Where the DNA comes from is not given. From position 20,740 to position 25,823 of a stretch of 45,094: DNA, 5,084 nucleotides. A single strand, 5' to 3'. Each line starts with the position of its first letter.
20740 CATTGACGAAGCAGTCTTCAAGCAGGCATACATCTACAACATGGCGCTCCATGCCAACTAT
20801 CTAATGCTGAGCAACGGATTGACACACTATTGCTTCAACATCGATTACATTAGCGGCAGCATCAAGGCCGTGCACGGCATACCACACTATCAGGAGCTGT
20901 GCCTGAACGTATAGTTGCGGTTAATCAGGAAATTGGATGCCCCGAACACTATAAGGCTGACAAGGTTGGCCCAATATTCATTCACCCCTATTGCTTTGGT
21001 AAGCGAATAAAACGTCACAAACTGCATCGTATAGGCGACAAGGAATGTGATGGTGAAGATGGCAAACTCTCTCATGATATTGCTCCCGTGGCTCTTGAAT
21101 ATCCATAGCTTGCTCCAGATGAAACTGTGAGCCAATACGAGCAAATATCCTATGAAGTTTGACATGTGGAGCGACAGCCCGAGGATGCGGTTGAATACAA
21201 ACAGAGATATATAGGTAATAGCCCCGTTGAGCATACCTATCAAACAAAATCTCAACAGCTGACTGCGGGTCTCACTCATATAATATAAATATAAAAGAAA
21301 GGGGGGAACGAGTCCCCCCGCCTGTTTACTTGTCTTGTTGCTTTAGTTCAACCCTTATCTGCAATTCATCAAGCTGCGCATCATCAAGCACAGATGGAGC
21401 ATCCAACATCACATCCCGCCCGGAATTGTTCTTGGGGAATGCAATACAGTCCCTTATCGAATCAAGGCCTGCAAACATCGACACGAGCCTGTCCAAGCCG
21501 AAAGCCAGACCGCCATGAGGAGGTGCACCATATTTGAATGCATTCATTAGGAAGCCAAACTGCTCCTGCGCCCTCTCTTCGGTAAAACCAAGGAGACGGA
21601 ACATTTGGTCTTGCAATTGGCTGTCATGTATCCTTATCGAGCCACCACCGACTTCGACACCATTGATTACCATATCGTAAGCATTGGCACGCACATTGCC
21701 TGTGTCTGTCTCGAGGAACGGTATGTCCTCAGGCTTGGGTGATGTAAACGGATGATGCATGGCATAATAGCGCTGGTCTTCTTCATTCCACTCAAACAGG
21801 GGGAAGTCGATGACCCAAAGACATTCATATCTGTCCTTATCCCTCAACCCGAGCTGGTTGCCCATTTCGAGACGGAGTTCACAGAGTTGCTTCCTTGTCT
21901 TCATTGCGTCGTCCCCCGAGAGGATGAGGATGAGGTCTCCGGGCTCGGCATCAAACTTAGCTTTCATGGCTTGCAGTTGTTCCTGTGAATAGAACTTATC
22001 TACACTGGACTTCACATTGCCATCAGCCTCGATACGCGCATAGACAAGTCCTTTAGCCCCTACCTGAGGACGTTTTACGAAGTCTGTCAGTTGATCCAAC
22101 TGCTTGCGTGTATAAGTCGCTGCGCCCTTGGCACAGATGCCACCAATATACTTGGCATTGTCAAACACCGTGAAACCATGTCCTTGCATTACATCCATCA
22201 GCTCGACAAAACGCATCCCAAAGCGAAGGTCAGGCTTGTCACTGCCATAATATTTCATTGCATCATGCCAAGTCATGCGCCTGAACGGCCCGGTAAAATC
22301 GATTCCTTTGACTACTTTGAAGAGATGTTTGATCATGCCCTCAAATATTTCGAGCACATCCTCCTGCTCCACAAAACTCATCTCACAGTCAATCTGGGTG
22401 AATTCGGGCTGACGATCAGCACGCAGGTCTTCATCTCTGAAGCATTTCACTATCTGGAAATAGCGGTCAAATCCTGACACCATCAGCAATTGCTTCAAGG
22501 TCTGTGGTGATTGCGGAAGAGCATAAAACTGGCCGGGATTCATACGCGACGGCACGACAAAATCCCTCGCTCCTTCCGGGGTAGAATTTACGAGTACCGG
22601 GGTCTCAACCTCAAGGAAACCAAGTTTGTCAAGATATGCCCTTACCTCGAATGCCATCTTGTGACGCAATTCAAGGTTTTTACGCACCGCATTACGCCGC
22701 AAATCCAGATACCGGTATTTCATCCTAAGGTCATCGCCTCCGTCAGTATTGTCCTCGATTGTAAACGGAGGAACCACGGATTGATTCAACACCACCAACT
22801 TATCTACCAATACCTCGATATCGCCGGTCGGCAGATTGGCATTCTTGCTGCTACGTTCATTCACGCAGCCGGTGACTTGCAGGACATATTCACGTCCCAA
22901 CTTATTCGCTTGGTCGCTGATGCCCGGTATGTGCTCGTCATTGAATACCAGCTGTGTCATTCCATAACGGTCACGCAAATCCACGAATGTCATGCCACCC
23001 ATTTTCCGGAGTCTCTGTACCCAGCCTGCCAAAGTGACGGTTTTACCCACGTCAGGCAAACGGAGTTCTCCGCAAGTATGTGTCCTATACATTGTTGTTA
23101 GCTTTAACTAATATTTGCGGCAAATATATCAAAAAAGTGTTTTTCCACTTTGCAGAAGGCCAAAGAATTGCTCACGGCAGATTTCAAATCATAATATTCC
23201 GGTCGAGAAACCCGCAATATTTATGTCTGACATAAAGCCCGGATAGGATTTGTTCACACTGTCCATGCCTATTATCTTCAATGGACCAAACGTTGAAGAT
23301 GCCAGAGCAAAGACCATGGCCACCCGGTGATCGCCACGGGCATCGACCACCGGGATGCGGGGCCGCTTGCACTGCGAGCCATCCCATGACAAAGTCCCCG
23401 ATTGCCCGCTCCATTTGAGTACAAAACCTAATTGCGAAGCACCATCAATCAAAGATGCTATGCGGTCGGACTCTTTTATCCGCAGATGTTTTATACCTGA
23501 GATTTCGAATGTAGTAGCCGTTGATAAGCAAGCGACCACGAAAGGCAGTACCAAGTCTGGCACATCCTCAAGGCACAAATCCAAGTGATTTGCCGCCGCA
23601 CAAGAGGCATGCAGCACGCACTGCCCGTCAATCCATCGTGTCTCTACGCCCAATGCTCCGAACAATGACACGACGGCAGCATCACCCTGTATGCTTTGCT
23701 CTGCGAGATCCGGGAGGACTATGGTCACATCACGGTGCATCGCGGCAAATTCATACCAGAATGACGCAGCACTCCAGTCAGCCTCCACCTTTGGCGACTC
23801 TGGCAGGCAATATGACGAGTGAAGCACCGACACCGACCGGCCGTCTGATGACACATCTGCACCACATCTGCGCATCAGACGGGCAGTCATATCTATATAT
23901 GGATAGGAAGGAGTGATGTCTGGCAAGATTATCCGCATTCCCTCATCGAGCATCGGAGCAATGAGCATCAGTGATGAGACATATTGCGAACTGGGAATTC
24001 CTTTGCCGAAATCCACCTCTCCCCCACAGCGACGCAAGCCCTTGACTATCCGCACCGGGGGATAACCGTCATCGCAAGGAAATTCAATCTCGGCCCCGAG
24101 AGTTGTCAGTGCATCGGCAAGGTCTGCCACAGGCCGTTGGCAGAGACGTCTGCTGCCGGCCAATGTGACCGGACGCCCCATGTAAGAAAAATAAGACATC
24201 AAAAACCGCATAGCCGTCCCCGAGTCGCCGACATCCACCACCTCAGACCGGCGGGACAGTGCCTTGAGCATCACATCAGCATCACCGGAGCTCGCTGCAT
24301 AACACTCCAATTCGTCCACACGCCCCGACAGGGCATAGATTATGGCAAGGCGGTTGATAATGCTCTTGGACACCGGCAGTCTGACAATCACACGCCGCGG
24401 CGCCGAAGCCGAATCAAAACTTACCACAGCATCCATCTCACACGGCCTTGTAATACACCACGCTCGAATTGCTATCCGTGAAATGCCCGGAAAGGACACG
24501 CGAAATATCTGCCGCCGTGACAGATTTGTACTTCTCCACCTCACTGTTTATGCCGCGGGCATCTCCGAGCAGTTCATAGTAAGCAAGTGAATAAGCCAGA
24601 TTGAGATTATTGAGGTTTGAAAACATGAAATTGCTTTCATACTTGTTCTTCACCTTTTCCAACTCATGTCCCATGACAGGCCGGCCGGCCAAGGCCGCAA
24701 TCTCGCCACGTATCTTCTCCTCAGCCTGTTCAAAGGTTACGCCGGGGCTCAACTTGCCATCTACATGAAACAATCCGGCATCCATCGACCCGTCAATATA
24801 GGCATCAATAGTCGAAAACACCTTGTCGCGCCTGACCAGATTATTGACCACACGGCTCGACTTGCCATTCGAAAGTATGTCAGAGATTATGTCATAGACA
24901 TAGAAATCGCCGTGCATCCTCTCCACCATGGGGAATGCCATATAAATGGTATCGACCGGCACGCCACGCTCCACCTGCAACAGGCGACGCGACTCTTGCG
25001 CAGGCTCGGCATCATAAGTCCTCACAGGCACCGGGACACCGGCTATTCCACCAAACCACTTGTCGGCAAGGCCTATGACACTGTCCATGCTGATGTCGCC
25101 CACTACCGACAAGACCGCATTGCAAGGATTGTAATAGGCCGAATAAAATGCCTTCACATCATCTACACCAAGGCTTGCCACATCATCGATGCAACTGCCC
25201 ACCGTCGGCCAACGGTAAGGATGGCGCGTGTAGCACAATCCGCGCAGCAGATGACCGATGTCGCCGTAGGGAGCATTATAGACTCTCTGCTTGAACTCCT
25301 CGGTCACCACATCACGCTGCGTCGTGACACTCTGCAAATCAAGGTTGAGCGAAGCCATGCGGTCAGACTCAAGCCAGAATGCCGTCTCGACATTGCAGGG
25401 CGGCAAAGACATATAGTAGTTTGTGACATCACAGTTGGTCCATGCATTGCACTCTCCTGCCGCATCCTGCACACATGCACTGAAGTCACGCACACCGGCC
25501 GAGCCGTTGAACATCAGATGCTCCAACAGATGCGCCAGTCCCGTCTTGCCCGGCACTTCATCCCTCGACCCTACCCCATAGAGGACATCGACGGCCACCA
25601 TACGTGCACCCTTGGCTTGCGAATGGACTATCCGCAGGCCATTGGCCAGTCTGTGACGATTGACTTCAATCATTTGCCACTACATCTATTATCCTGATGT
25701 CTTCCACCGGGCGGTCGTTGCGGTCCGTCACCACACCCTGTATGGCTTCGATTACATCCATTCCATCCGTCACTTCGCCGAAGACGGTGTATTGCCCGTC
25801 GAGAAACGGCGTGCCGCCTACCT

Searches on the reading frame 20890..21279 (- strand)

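Call 8: search_protein_families(library=pfam, proteins=[window:20890-21279:-])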
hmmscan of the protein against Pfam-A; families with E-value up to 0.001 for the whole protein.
window:20890-21279:- (129 aa): 1 family
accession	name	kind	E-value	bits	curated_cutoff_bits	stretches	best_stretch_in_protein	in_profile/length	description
PF04138.20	GtrA_DPMS_TM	-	4.9e-19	69.1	26.1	1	10-125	1-117/117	GtrA/DPMS, transmembrane domain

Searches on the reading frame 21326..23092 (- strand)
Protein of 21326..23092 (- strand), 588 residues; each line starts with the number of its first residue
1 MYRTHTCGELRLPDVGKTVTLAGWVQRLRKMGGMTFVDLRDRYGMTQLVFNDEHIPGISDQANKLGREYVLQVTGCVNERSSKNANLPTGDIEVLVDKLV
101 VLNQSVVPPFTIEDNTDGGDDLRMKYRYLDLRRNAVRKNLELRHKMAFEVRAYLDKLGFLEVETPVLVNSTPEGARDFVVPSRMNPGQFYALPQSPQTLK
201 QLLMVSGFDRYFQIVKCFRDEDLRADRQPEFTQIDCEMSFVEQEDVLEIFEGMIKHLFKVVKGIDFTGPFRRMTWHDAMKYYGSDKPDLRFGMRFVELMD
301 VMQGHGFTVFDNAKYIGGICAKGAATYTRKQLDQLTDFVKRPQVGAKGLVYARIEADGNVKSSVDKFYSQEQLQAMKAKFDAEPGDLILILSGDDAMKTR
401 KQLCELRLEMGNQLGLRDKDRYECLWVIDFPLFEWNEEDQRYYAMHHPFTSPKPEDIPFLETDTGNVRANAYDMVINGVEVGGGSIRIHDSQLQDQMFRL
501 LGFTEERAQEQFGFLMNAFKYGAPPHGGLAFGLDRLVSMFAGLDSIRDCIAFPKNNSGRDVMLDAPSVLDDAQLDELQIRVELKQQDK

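Call 8: search_protein_families(library=pfam, proteins=[window:21326-23092:-])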
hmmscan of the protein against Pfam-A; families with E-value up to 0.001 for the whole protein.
window:21326-23092:- (588 aa): 3 families
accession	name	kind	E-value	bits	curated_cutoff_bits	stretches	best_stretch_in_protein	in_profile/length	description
PF00152.25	tRNA-synt_2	-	9.8e-124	412.8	25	1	121-555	3-307/308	tRNA synthetases class II (D, K and N)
PF01336.31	tRNA_anti-codon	-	6.9e-15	55.2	27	1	19-102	1-75/75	OB-fold nucleic acid binding domain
PF02938.19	GAD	-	1.5e-14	54.4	23.4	1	313-396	8-89/95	GAD domain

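Call 20: find_related_loci(query=window:21326-23092:-, collection=genome_contigs, flank=10000)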
Query window:21326-23092:- (588 aa) in genome_contigs; peptide patterns used: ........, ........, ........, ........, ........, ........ (x = any residue, [..] = any of these).
600 stretches matched a pattern (row limit reached: there are more); 599 encode a relative of the query (tblastn E <= 1e-3); the best 80 are kept; 80 distinct loci.
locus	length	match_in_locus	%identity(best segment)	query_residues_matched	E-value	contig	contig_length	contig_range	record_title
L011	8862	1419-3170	85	1-584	0e+0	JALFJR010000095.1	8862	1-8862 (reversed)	MAG: Parabacteroides sp. isolate SUG742 k141_301720, whole genome shotgun sequence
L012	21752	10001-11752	85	1-584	0e+0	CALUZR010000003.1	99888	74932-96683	MAG: uncultured Parabacteroides sp. isolate BRZ_KC__bin45 genome assembly, contig: BRZ_KC__NODE_245_length_99888_cov_6.4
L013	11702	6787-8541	84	1-585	0e+0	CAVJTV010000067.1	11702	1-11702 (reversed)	Desulfovibrionaceae bacterium isolate H07637-L1_cleanbin_000039 genome assembly, contig: Spades_H07637-L1_contig_3414, w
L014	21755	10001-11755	84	1-585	0e+0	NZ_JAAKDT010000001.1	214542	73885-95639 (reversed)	Parabacteroides sp. ZJ-118 Scaffold1_1, whole genome shotgun sequence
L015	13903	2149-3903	84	1-585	0e+0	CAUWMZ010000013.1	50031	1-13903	MAG: uncultured Parabacteroides sp. isolate SRS10476986__bin82 genome assembly, contig: SRS10476986_NODE_620_length_5003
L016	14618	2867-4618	82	1-584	0e+0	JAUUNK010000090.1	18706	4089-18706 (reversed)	MAG: Bacteroides ovatus isolate N1158.6 NODE_1132_length_18706_cov_7.824942, whole genome shotgun sequence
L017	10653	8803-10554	82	1-584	0e+0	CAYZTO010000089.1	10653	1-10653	MAG TPA_asm: uncultured Parabacteroides sp. isolate SRP141132_co1_20 genome assembly, contig: NODE_5268_length_10653_cov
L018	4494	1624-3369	80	1-582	0e+0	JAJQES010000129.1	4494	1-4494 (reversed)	MAG: Tannerellaceae bacterium isolate MI.B10_13 NODE_3401_length_4494_cov_9.098220, whole genome shotgun sequence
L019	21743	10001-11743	81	1-581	0e+0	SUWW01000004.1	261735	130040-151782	MAG: Bacteroidales bacterium isolate SIG108 NODE_70_length_261735_cov_27.889401, whole genome shotgun sequence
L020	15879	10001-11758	79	1-586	0e+0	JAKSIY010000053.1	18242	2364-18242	MAG: Bacteroidaceae bacterium isolate Horse_feces33 MAG033_53, whole genome shotgun sequence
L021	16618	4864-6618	79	1-585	0e+0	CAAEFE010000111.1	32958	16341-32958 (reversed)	MAG TPA_asm: uncultured Bacteroides sp., isolate HGM04659, WGS project CAAEFE010000000 data, contig: ERS473029_19_k99_33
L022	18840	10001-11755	81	1-585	0e+0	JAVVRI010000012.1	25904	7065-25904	MAG: Tannerellaceae bacterium isolate CGS10Y1-bin8 NODE_2128_length_25904_cov_8.016326, whole genome shotgun sequence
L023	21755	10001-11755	80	1-585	0e+0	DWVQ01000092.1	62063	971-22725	MAG TPA_asm: Candidatus Phocaeicola gallinarum isolate ChiGjej6B6-595 ChiGjej6B6M5__C211277_L62063_SAMN08009849, whole g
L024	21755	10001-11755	79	1-585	0e+0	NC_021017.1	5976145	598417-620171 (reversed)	Bacteroides xylanisolvens XB1A, complete sequence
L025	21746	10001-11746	80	1-582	0e+0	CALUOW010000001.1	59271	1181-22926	MAG: uncultured Bacteroides sp. isolate BRZ_SL__bin118 genome assembly, contig: BRZ_SL__NODE_632_length_59271_cov_10.600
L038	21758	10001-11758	78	1-586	0e+0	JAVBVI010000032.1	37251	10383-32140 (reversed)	MAG: Bacteroides sp. isolate EPI_MAG_00304 c_000001968565, whole genome shotgun sequence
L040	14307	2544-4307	78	1-588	0e+0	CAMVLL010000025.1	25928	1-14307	MAG TPA_asm: uncultured Bacteroidetes bacterium isolate SRR8387717_bin.125_metaWRAP_v1.3_MAG genome assembly, contig: ER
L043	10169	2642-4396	79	1-585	0e+0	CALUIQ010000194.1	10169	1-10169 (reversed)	MAG: uncultured Bacteroides sp. isolate E30__bin188 genome assembly, contig: E30__k127_7957066, whole genome shotgun seq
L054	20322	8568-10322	78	1-585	0e+0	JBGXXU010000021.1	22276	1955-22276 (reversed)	MAG: Phocaeicola sp. isolate Z2-29_MAG_1 Z2-29__15439, whole genome shotgun sequence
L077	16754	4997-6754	77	1-585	0e+0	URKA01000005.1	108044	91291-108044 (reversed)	uncultured Paraprevotella sp. isolate UMGS1073 genome assembly, contig: NODE_114_length_108044_cov_8.650390, whole genom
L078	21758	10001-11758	77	1-585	0e+0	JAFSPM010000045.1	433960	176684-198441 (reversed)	MAG: Bacteroidaceae bacterium isolate RGIG3355 Goat_Reticulum-6__c476967, whole genome shotgun sequence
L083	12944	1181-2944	79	1-588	0e+0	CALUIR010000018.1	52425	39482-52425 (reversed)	MAG: uncultured Bacteroidaceae bacterium isolate BRZ_LC__bin66 genome assembly, contig: BRZ_LC__NODE_501_length_52425_co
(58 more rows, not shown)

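Call 40: search_protein_families(library=pfam, proteins=[L016:9070-9738:-, L016:9984-10604:+, L025:7861-8478:+, L025:8818-9120:-, L025:13894-14313:+, L025:14665-15447:+, L054:5306-5641:-, L054:5698-8247:+, L038:18140-19555:-, L038:19953-21425:+])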
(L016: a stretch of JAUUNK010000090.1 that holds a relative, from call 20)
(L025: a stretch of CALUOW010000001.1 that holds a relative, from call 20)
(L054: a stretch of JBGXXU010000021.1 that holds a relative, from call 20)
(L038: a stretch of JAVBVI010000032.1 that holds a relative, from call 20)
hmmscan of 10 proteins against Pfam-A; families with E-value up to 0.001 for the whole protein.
L016:9070-9738:- (222 aa): 1 family
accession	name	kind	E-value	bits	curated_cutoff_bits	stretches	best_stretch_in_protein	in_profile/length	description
PF09918.14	DUF2148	-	6.8e-32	109.7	25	1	148-215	1-68/68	Uncharacterized protein containing a ferredoxin domain (DUF2148)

L016:9984-10604:+ (206 aa): 5 families
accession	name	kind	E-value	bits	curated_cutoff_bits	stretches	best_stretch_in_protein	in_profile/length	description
PF00005.33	ABC_tran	-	4.1e-25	89.4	25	1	19-163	3-137/137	ABC transporter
PF02463.25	SMC_N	-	5.1e-09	36.3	40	1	134-204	136-209/220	RecF/RecN/SMC N terminal domain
PF13304.12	AAA_21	-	5.7e-06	27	27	0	143-193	248-299/304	AAA domain, putative AbiEii toxin, Type IV TA system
PF03193.22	RsgA_GTPase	-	2.9e-05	24.4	30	1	24-70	103-148/174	RsgA GTPase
PF20703.3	nSTAND1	-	0.00089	19.4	27.1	1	11-53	17-57/379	Novel STAND NTPase 1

L025:7861-8478:+ (205 aa): 0 families

L025:8818-9120:- (100 aa): 0 families

L025:13894-14313:+ (139 aa): 0 families

L025:14665-15447:+ (260 aa): 1 family
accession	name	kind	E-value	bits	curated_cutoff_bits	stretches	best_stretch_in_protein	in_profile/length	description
PF01784.24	DUF34_NIF3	-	4e-74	249.9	23.4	1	1-256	1-256/256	Duf34/NIF3 (NGG1p interacting factor 3)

L054:5306-5641:- (111 aa): 0 families

L054:5698-8247:+ (849 aa): 2 families
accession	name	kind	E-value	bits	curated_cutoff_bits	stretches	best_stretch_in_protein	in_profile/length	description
PF01103.29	Omp85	-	1e-22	81.5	24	1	661-847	154-323/325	Omp85 superfamily domain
PF07244.20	POTRA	-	1.1e-09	39.3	21.3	0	117-215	5-68/79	Surface antigen variable number repeat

L038:18140-19555:- (471 aa): 9 families
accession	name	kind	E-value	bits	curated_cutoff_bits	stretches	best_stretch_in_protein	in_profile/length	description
PF00158.32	Sigma54_activat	-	3.2e-66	222.6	20.2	1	170-337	1-168/168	Sigma-54 interaction domain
PF25601.1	AAA_lid_14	-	4.1e-27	94.3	27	1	342-422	1-81/87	AAA+ ATPase lid domain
PF14532.12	Sigma54_activ_2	-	2.7e-25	89.7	25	1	171-341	1-138/138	Sigma-54 interaction domain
PF00072.30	Response_reg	-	9.7e-21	74.5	30.2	1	23-137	1-110/111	Response regulator receiver domain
PF02954.25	HTH_8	-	3.6e-12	46.2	22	1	429-469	2-42/42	Bacterial regulatory protein, Fis family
PF07728.20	AAA_5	-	3.7e-07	30.7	22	1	193-311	1-122/139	AAA domain (dynein-related subfamily)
PF00004.35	AAA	-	2.2e-05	25.3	21.2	1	194-315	1-111/131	ATPase family associated with various cellular activities (AAA)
PF01078.27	Mg_chelatase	-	2.2e-05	24.4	20.3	0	252-312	96-158/207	Magnesium chelatase, subunit ChlI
PF07724.20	AAA_2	-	0.00035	21.1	27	1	192-320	4-133/166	AAA domain (Cdc48 subfamily)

L038:19953-21425:+ (490 aa): 1 family
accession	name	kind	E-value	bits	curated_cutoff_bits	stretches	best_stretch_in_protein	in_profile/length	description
PF02321.23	OEP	-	5.5e-31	108.3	22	2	286-471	3-186/187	Outer membrane efflux protein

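Call 68: search_protein_families(library=pfam, proteins=[L040:4535-5287:-, L078:12647-13102:-, L083:6671-7042:-, L083:5678-6151:+, L038:3897-5378:+, L038:5482-7335:-, L077:7225-7644:+, L043:7010-8623:-, L025:7861-8478:+, L025:8818-9120:-], max_evalue=0.01)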
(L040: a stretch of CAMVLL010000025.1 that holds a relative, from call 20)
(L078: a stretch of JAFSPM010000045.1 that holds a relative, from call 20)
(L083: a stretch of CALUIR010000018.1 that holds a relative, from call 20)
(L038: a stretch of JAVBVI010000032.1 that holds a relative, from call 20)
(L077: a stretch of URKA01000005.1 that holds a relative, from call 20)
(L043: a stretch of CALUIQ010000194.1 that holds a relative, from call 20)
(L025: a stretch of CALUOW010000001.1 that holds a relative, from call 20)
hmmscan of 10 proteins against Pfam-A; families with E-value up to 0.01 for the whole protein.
L040:4535-5287:- (250 aa): 1 family
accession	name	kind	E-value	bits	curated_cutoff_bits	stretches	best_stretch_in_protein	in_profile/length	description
PF13539.11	Peptidase_M15_4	-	2.5e-23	82.9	25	1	164-247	2-69/70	D-alanyl-D-alanine carboxypeptidase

L078:12647-13102:- (151 aa): 2 families
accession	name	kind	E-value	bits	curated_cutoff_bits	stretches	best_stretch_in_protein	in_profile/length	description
PF14489.11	QueF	-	5.8e-33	113.4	27.3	1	57-135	1-79/81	QueF-like protein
PF14819.11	QueF_N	-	4.6e-05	24.2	25.6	1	54-108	48-104/111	Nitrile reductase, 7-cyano-7-deazaguanine-reductase N-term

L083:6671-7042:- (123 aa): 0 families

L083:5678-6151:+ (157 aa): 4 families
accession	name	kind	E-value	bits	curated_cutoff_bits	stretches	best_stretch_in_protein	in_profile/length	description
PF04306.18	DUF456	-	4.4e-38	131.1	29.4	1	21-153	1-136/139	Protein of unknown function (DUF456)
PF13488.11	Gly-zipper_Omp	-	0.00068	19.9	25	0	101-118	24-41/46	Glycine zipper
PF05433.20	Rick_17kDa_Anti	-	0.0007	19.9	24.2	0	70-93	12-35/43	Glycine zipper 2TM domain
PF19180.5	DUF5862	-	0.0072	16.6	33.3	1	78-125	17-65/68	Family of unknown function (DUF5862)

L038:3897-5378:+ (493 aa): 3 families
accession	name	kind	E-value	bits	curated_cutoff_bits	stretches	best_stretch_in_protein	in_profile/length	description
PF09180.16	ProRS-C_1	-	3.4e-26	91.6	31.5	1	427-493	1-71/71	Prolyl-tRNA synthetase, C-terminal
PF00587.30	tRNA-synt_2b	-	4.1e-21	76.3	29.3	1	117-285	7-176/179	tRNA synthetase class II core domain (G, H, P, S and T)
PF03129.25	HGTP_anticodon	-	1.9e-19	70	21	1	304-400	1-93/94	Anticodon binding domain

L038:5482-7335:- (617 aa): 7 families
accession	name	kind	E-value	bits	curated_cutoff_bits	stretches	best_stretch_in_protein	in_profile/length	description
PF02518.31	HATPase_c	-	4.9e-25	88.6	26.4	1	376-482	2-110/111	Histidine kinase-, DNA gyrase B-, and HSP90-like ATPase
PF00512.31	HisKA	-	1.8e-21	76.4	26.9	1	265-330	1-66/66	His Kinase A (phospho-acceptor) domain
PF00072.30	Response_reg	-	1.5e-12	48.1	30.2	1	523-613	19-110/111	Response regulator receiver domain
PF08447.18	PAS_3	-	1.4e-10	41.8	25.6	1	44-120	9-83/89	PAS fold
PF08448.16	PAS_4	-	0.00012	22.7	23.1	1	145-246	3-109/110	PAS fold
PF13589.12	HATPase_c_3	-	0.0026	18.2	25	1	382-442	5-63/137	Histidine kinase-, DNA gyrase B-, and HSP90-like ATPase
PF13581.12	HATPase_c_2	-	0.0048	17.3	27.4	0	387-459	39-112/127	Histidine kinase-like ATPase domain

L077:7225-7644:+ (139 aa): 1 family
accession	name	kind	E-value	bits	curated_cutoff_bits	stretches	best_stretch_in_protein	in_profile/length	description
PF04246.17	RseC_MucC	-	1.3e-28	99.9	24.4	1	11-136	1-127/130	Positive regulator of sigma(E), RseC/MucC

L043:7010-8623:- (537 aa): 7 families
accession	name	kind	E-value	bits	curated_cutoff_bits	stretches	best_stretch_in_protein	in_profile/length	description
PF00005.33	ABC_tran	-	4.6e-35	121.6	25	2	17-184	1-137/137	ABC transporter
PF12848.13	ABC_tran_Xtn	-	8.4e-21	74.3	25.9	1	223-305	1-81/85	ABC transporter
PF02463.25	SMC_N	-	3.3e-07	30.4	40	0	280-507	115-211/220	RecF/RecN/SMC N terminal domain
PF23161.1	HTH_RNase_II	-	3.1e-05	25.2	24.7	1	250-329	3-76/95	Double HTH domain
PF13304.12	AAA_21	-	0.00049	20.7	27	1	30-48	2-20/304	AAA domain, putative AbiEii toxin, Type IV TA system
PF13476.12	AAA_23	-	0.0012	20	27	1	17-47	10-39/201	AAA domain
PF13555.12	AAA_29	-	0.0041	17.3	27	0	17-47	12-42/61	P-loop containing region of AAA domain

L025:7861-8478:+ (205 aa): 0 families

L025:8818-9120:- (100 aa): 0 families

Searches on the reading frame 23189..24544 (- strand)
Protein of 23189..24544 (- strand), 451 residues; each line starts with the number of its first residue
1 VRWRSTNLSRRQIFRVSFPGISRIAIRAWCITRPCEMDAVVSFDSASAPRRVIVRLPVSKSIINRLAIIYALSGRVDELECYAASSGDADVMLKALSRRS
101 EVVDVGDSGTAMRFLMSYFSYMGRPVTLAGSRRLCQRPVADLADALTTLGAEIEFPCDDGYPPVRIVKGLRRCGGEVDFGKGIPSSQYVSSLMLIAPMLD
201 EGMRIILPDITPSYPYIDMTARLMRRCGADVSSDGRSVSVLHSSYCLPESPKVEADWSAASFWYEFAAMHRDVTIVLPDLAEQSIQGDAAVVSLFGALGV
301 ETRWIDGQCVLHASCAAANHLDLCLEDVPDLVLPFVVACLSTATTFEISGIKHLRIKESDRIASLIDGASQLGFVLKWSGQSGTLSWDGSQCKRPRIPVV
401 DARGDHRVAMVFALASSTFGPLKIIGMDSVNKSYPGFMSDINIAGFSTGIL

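Call 8: search_protein_families(library=pfam, proteins=[window:23189-24544:-])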
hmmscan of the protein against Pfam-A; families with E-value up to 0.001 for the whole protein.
window:23189-24544:- (451 aa): 1 family
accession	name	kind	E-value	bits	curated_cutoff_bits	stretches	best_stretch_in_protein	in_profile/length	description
PF00275.25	EPSP_synthase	-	2.8e-57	194.8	22.8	1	99-439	82-415/417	EPSP synthase (3-phosphoshikimate 1-carboxyvinyltransferase)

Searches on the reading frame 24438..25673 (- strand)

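Call 8: search_protein_families(library=pfam, proteins=[window:24438-25673:-])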
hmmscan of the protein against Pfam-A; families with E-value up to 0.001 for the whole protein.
window:24438-25673:- (411 aa): 2 families
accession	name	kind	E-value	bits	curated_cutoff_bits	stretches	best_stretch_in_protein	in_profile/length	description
PF05193.26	Peptidase_M16_C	-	9.6e-23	81.4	23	1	169-344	3-180/181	Peptidase M16 inactive domain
PF00675.25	Peptidase_M16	-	3.6e-16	59.8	22.3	1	15-129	2-118/149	Insulinase (Peptidase family M16)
